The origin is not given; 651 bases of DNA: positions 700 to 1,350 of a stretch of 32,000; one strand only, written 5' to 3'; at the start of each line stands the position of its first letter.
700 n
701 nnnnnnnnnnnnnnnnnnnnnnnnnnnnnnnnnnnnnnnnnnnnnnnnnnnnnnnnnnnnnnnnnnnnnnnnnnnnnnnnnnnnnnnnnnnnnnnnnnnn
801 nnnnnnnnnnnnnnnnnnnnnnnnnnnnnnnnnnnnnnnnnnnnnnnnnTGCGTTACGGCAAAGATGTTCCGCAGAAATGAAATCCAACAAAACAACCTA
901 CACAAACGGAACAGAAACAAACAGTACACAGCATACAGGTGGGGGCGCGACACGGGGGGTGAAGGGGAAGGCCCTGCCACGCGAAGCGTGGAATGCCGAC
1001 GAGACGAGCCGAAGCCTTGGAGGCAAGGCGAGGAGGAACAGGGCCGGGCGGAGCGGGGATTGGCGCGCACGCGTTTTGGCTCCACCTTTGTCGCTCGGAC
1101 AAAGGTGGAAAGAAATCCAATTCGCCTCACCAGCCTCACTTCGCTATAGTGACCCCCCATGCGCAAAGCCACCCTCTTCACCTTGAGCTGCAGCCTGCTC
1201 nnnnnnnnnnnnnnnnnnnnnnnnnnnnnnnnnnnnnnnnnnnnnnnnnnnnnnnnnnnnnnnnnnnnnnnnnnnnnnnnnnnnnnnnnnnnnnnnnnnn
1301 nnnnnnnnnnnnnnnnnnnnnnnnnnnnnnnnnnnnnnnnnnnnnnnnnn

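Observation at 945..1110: Two-copy ~166-nt intergenic element with compensatory base changes: candidate undescribed structured RNA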

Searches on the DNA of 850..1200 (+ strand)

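Call 4: search_rna_families(source=window, start=850, end=1200, threshold=evalue, max_evalue=10, show_alignments=3)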
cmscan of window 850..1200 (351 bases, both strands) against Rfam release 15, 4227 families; matches with E-value up to 10: 1.
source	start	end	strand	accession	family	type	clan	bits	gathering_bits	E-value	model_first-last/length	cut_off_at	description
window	997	1077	+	RF01953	SOX2OT_exon3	Gene; lncRNA;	-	6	70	8.3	1-276/276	no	SOX2 overlapping transcript exon 3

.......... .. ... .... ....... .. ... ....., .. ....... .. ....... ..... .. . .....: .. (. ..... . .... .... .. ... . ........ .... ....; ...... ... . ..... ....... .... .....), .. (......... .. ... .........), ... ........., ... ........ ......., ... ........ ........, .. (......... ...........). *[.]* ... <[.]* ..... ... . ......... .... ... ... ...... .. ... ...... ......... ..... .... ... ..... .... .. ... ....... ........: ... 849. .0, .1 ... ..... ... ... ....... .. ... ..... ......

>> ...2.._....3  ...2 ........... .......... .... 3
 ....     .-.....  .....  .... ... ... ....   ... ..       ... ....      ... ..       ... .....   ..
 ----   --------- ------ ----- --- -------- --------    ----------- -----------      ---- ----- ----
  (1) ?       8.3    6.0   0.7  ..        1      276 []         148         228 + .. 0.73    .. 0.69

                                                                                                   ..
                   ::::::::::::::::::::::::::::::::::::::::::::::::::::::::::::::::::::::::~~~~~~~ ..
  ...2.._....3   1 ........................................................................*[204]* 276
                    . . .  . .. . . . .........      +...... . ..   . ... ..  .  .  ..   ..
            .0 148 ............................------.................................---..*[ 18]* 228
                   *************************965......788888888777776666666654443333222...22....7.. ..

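Call 50: build_rna_model(alignment_id=A5, structure=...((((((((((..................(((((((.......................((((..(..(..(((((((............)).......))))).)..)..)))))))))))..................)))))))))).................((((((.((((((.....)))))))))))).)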
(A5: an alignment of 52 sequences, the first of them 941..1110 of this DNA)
Model R1 built from alignment A5 (52 sequences, 200 columns); structure: as given.
model positions 170; base pairs 42; branch points 1; effective number of sequences 1.86; information 0.59 bits per position. Calibrated on 0.2 Mb of random sequence (short: E-values are rough).
structure used (alignment columns):
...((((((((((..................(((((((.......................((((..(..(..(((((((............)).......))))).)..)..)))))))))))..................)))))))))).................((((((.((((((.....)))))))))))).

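Call 52: search_with_rna_model(model_id=R1, sources=[window, L001, L002, L004, L006, L007, L008, L009], max_evalue=1)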
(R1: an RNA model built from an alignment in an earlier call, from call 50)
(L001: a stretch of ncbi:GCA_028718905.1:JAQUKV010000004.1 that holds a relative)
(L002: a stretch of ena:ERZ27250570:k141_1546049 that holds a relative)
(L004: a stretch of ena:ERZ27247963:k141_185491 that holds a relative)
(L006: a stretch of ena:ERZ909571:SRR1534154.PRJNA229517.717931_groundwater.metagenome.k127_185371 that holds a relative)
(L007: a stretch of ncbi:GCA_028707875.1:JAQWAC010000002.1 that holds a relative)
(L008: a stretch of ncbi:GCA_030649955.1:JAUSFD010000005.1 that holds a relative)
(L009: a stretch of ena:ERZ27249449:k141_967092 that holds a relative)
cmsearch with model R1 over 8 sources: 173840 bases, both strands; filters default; matches with E-value up to 1: 12.
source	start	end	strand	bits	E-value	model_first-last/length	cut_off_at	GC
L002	14569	14741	+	165.1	8.6e-32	1-170/170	no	0.69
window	8408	8577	+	162.3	3.2e-31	1-170/170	no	0.67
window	941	1110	+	145.4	8.7e-28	1-170/170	no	0.68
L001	2143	2350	+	125.2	1.1e-23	1-170/170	no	0.7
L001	11046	11227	+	111.5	6.8e-21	1-170/170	no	0.62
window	1080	1170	-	26.5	0.0012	1-170/170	no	0.55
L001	2320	2436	-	26.3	0.0014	1-170/170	no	0.56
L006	3464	3537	+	23.5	0.005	1-170/170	no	0.51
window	8550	8670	-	21.4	0.014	1-170/170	no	0.45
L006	3506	3702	-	18.1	0.061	1-170/170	no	0.55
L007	11769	11820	+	17.8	0.073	8-125/170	no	0.69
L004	4403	4566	-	12.3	0.93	1-170/170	no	0.53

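Call 53: search_with_rna_model(model_id=R1, sources=[window, L001, L002, L010, L011, L012, L014, L015, L016, L017, L018, L019, L021, L022, L023, L024, L025, L026, L027, L028, L029, L030, L031, L032, L034, L036, L037, L038, L039, L040, L041, L042, L043, L044, L045, L046, L047, L048, L049, L050, L051, L052, L053, L054, L055, L056, L058, L059, L060, L061, L063, L064, L065, L066, L067, L068, L069, L071, L072, L073, L074, L075, L076, L077, L078, L079, L080, L081, L082, L083, L084, L085, L086, L087, L088, L089, L090, L091, L092, L093, L094, L095, L096, L097, L098, L099, L100, L101, L102, L103, L104, L105, L106, L107, L108, L109, L110, L111, L112, L113], max_evalue=0.001, make_alignment=true)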
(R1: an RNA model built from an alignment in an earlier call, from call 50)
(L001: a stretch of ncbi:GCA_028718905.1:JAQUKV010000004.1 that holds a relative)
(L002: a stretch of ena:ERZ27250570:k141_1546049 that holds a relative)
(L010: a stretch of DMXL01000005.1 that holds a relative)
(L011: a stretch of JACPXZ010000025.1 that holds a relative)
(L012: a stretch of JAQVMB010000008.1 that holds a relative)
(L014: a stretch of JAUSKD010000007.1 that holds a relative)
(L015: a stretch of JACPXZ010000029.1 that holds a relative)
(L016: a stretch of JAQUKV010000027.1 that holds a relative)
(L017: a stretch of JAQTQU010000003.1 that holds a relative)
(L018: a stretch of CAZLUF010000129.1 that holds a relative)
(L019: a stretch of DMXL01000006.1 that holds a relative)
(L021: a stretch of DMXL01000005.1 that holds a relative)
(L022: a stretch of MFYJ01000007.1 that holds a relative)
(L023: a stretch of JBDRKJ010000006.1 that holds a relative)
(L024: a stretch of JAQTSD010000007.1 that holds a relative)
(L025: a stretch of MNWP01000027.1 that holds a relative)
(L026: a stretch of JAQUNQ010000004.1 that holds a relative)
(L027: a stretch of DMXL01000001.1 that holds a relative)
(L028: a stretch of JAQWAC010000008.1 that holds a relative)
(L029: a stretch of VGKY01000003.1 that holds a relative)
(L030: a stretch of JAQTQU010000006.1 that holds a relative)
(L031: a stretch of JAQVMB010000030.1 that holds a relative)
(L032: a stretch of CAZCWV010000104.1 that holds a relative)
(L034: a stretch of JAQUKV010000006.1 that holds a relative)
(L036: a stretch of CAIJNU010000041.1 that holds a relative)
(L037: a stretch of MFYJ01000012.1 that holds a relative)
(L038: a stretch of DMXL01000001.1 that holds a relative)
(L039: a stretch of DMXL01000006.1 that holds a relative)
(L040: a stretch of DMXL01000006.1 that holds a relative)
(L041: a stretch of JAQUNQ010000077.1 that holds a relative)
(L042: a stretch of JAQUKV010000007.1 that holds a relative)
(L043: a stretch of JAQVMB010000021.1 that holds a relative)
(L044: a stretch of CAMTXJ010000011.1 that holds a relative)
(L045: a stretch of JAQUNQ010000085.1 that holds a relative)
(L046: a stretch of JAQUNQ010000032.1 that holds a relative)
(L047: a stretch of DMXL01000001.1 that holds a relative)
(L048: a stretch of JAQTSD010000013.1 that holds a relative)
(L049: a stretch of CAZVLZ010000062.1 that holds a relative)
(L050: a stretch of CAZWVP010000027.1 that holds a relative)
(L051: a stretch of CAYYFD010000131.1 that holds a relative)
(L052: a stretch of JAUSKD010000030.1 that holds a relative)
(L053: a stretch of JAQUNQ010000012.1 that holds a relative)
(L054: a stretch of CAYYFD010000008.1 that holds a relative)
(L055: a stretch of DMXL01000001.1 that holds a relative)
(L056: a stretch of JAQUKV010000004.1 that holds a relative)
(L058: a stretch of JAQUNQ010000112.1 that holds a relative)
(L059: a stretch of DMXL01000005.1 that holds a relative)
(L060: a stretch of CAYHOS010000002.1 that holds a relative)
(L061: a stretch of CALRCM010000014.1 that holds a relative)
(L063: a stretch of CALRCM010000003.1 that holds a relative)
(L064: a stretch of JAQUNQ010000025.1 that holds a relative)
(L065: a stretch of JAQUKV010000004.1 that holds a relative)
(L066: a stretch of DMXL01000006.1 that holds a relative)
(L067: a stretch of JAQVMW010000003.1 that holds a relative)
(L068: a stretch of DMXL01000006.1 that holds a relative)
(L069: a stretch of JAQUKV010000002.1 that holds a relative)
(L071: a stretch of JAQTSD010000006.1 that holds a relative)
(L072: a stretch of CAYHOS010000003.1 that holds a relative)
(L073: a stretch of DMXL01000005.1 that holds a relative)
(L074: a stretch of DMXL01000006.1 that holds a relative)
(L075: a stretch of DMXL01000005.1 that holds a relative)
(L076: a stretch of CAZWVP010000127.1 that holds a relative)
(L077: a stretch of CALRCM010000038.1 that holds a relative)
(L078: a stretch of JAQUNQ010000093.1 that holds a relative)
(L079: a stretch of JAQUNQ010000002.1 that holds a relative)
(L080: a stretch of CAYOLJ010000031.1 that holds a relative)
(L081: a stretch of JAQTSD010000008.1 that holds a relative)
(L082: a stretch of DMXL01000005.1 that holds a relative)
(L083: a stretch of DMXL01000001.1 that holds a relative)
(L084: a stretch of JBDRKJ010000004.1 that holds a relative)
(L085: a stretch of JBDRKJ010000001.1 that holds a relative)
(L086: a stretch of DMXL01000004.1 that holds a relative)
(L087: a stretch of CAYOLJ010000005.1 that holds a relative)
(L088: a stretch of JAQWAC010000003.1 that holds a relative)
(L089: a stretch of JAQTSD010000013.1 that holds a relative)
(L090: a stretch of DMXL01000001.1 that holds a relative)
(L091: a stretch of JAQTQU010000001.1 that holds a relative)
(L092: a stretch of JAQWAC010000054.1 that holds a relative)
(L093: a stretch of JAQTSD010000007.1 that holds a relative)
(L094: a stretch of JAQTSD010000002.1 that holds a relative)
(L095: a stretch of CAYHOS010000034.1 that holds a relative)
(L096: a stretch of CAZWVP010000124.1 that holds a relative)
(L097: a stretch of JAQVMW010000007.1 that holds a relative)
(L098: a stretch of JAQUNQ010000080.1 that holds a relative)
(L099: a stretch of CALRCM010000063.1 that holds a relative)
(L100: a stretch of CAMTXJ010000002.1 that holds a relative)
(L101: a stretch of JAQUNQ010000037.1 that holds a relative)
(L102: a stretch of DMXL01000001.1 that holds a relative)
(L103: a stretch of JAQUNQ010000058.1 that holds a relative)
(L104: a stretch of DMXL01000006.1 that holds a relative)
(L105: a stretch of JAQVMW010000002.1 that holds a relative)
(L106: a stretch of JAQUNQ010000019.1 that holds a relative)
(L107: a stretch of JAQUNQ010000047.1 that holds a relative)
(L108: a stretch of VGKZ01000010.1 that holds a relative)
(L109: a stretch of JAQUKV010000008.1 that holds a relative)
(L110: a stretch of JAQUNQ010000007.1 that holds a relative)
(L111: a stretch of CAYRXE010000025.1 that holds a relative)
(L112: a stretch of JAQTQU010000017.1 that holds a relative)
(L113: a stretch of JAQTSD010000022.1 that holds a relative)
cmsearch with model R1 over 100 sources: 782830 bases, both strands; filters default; matches with E-value up to 0.001: 118.
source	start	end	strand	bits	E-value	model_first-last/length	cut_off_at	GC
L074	7618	7791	+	179.9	3.8e-34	1-170/170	no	0.66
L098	1268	1434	-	177.6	1.1e-33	1-170/170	no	0.7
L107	3969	4136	-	177.3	1.3e-33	1-170/170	no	0.7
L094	1767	1940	-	176.8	1.7e-33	1-170/170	no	0.66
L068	1458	1628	+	176.1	2.3e-33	1-170/170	no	0.65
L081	3468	3633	+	176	2.4e-33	1-170/170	no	0.69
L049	2036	2201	+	175.1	3.7e-33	1-170/170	no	0.66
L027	4048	4213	+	172.7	1.1e-32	1-170/170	no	0.71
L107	859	1024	-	172.1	1.5e-32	1-170/170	no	0.7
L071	5414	5584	-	171.7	1.8e-32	1-170/170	no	0.67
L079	7665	7837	+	170.8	2.8e-32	1-170/170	no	0.66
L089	2424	2597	+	170.8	2.8e-32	1-170/170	no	0.65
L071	3215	3385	-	170.6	3e-32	1-170/170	no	0.65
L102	1887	2058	+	170.4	3.3e-32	1-170/170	no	0.72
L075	6368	6534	-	170.2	3.6e-32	1-170/170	no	0.67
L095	5174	5339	-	170.2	3.6e-32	1-170/170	no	0.69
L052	7813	7983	-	169.5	4.9e-32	1-170/170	no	0.64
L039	4491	4655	-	168.9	6.7e-32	1-170/170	no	0.72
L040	327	501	+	168.7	7.2e-32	1-170/170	no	0.62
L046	1094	1264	+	168.2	9.2e-32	1-170/170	no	0.63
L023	2582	2746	-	167.6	1.2e-31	1-170/170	no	0.68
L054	3959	4128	+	167.4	1.3e-31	1-170/170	no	0.68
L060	3277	3448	+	167.2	1.5e-31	1-170/170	no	0.66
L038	711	878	-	167.2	1.5e-31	1-170/170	no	0.7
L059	2276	2442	+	167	1.6e-31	1-170/170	no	0.72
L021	3549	3714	+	167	1.6e-31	1-170/170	no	0.73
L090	3536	3712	+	167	1.7e-31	1-170/170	no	0.68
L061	3318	3487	+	166.8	1.8e-31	1-170/170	no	0.66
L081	1794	1958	-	166.7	1.9e-31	1-170/170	no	0.68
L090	2618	2789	+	166.3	2.2e-31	1-170/170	no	0.65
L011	1837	2003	-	165.9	2.7e-31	1-170/170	no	0.65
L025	2250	2412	+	165.9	2.8e-31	1-170/170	no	0.66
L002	14569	14741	+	165.1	3.9e-31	1-170/170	no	0.69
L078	1351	1519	+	164.6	5e-31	1-170/170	no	0.73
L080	1093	1255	-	164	6.6e-31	1-170/170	no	0.66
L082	3086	3249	+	163.2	9.7e-31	1-170/170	no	0.71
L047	5391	5555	+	162.4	1.4e-30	1-170/170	no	0.74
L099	2032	2199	-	161.5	2.2e-30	1-170/170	no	0.65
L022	3709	3874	-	161.1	2.6e-30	1-170/170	no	0.64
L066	3512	3686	+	161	2.7e-30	1-170/170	no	0.62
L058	598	770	+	160.7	3e-30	1-170/170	no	0.65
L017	2180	2351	+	160.4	3.6e-30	1-170/170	no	0.68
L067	6455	6634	+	160.3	3.8e-30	1-170/170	no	0.61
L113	4937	5122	-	160.2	3.9e-30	1-170/170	no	0.68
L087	1290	1449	-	160.1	4.1e-30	1-170/170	no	0.69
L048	6520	6710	+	159.8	4.6e-30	1-170/170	no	0.65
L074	6758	6933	+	159.7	4.8e-30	1-170/170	no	0.65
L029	6025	6199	+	159.4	5.6e-30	1-170/170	no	0.64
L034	7477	7637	+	157.9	1.1e-29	1-170/170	no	0.66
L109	971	1130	-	157.8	1.2e-29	1-170/170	no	0.68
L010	1824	1988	+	157.5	1.4e-29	1-170/170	no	0.75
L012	6583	6758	-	157.2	1.6e-29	1-170/170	no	0.72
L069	4175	4346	+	155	4.4e-29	1-170/170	no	0.66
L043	1642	1808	+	154.9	4.6e-29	1-170/170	no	0.69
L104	3220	3395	+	154.8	4.9e-29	1-170/170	no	0.65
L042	7528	7701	-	154.4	5.8e-29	1-170/170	no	0.68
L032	2981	3161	+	153.1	1.1e-28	1-170/170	no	0.67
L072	3433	3595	+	153.1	1.1e-28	1-170/170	no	0.71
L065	105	279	-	152.7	1.3e-28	1-170/170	no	0.69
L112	987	1148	-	151.7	2.1e-28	1-170/170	no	0.66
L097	3694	3859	-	150.8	3.2e-28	1-170/170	no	0.69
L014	5400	5561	+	150.5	3.7e-28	1-170/170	no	0.69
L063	3423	3599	+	149.7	5.4e-28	1-170/170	no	0.62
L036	646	821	+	149.2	6.8e-28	1-170/170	no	0.65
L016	14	192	-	148.7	8.2e-28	1-170/170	no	0.64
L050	546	708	-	148.4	9.7e-28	1-170/170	no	0.67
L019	7211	7396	+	148.1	1.1e-27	1-170/170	no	0.71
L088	6796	6974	+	147.7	1.3e-27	1-170/170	no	0.68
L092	2513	2683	-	147.4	1.6e-27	1-170/170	no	0.56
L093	578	749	-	146.9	1.9e-27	1-170/170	no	0.61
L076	153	312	+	146.7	2.2e-27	1-170/170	no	0.68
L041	3439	3610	+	146.2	2.7e-27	1-170/170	no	0.65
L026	3598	3793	-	145.5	3.8e-27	1-170/170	no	0.65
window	941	1110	+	145.4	3.9e-27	1-170/170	no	0.68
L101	6287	6466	-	144.8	5.1e-27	1-170/170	no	0.66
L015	4410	4580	-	144.4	6.3e-27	1-170/170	no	0.62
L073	7131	7321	+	144.4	6.4e-27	1-170/170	no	0.63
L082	1536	1702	-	143.8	8.2e-27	1-170/170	no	0.65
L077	1526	1701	+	143.3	1.1e-26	1-170/170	no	0.62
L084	2142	2343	+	140.2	4.5e-26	1-170/170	no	0.66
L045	416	586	-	139.8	5.5e-26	1-170/170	no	0.65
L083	4729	4897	+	139.6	6e-26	1-170/170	no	0.7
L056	5278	5460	-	139.3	7e-26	1-170/170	no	0.66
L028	6133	6310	-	139.2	7.1e-26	1-170/170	no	0.65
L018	3533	3712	-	138.4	1.1e-25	1-170/170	no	0.63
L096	20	182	+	137.7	1.4e-25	1-170/170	no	0.69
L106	1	150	-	135.4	4.2e-25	1-149/170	3'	0.68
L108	6555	6720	-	134.8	5.6e-25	1-170/170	no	0.62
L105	4202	4369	+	129.4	6.9e-24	1-170/170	no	0.65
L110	2117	2289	+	129.4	7.2e-24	1-170/170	no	0.7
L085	6523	6727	-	127.9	1.4e-23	1-170/170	no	0.63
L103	6421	6589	+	126.3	3e-23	1-167/170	3'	0.62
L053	6432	6603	+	126.2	3.1e-23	1-170/170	no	0.69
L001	2143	2350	+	125.2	5e-23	1-170/170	no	0.7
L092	7107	7269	+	124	8.8e-23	1-170/170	no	0.66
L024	3832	4006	-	123.5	1.1e-22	1-170/170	no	0.62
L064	2363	2535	+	120.9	3.7e-22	1-170/170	no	0.69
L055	3531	3737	+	120.8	3.9e-22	1-170/170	no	0.64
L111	544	715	-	119.5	7.1e-22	1-170/170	no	0.61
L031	323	506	-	114.7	6.8e-21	1-170/170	no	0.7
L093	4290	4450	-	112.1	2.3e-20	1-170/170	no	0.6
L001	11046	11227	+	111.5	3.1e-20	1-170/170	no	0.62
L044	572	748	+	110.9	3.9e-20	1-170/170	no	0.69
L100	6119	6295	+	110.3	5.3e-20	1-170/170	no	0.68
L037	4080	4287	-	101.6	3.1e-18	1-170/170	no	0.65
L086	7630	7852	-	92.9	1.8e-16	1-170/170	no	0.66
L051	2505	2721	+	83.4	1.5e-14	1-170/170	no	0.61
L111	6716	6816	-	47.3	3.3e-07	1-170/170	no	0.59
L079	7873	7961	-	35.3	9e-05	1-170/170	no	0.62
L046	1300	1388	-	34.8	0.00011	1-170/170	no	0.63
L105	4339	4458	-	34.6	0.00012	1-170/170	no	0.47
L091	1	101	-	34.5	0.00013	1-117/170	3'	0.67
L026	3473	3562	+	34.4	0.00013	1-170/170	no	0.6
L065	55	135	+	33.4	0.00022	1-170/170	no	0.51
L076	1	92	-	32.3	0.00037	1-170/170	no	0.55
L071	3096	3245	+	31.8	0.00046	1-170/170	no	0.48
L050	762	853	+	31.7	0.00048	1-170/170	no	0.53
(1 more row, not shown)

Alignment A6: 118 matches aligned to the model, 340 columns, each read 5' to 3' on its own strand. Consensus structure (alignment columns), stored with it:
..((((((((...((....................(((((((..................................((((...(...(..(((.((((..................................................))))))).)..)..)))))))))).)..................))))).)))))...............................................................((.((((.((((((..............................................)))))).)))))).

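Call 64: search_with_rna_model(model_id=R1, sources=[L130, L132, L133, L114, L115, L116, L117, L118, L120, L121, L122, L123, L124, L125, L126, L127, L128, L129], max_evalue=0.01)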
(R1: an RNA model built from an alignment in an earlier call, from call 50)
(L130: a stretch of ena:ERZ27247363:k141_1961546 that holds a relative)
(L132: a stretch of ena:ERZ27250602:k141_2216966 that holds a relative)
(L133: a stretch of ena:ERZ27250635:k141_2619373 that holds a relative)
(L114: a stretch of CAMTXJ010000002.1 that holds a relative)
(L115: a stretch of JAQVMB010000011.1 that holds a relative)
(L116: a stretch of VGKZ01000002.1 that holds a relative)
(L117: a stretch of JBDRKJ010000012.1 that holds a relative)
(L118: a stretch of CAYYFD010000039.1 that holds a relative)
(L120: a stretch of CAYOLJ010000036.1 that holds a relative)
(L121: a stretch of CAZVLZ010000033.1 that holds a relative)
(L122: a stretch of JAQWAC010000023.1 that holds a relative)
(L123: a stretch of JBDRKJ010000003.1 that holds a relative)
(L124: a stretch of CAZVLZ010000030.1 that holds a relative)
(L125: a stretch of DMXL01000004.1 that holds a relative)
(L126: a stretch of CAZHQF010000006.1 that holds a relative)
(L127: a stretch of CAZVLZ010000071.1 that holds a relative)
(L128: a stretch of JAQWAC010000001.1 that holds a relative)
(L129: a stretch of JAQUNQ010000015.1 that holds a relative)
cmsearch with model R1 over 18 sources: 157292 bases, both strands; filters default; matches with E-value up to 0.01: 22.
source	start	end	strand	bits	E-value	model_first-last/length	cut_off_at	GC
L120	5561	5732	+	166.9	3.5e-32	1-170/170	no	0.68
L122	6032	6200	+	165.6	6.4e-32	1-170/170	no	0.62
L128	5102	5272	-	165.1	8.1e-32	1-170/170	no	0.71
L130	1685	1855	+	163.1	2e-31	1-170/170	no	0.69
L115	1497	1671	-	159.4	1.1e-30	1-170/170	no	0.69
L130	19793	19952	+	152.7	2.7e-29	1-170/170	no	0.67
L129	6001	6196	-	151.2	5.2e-29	1-170/170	no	0.64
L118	1819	1994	+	148.7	1.7e-28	1-170/170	no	0.6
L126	3813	3984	-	145.2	8.7e-28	1-170/170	no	0.65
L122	278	455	-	143.7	1.7e-27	1-170/170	no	0.65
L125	1462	1629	-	142.9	2.6e-27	1-170/170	no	0.7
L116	133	321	+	138.5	2e-26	1-170/170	no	0.64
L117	3438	3640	+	127.1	4.2e-24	1-170/170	no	0.67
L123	5597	5810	+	115.3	1e-21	1-170/170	no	0.7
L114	3050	3226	-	108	3.1e-20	1-170/170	no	0.71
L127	108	233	+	72.2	5.8e-13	13-120/170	no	0.69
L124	6327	6451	-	65.6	1.3e-11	13-120/170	no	0.7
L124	7541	7791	-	63.2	3.9e-11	1-170/170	no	0.66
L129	5876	5965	+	34.5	2.6e-05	1-170/170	no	0.6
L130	11073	11148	+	30.2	0.0002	1-170/170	no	0.59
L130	1828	1939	-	24.7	0.0025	1-170/170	no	0.54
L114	3017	3080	+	23.2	0.0051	1-170/170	no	0.5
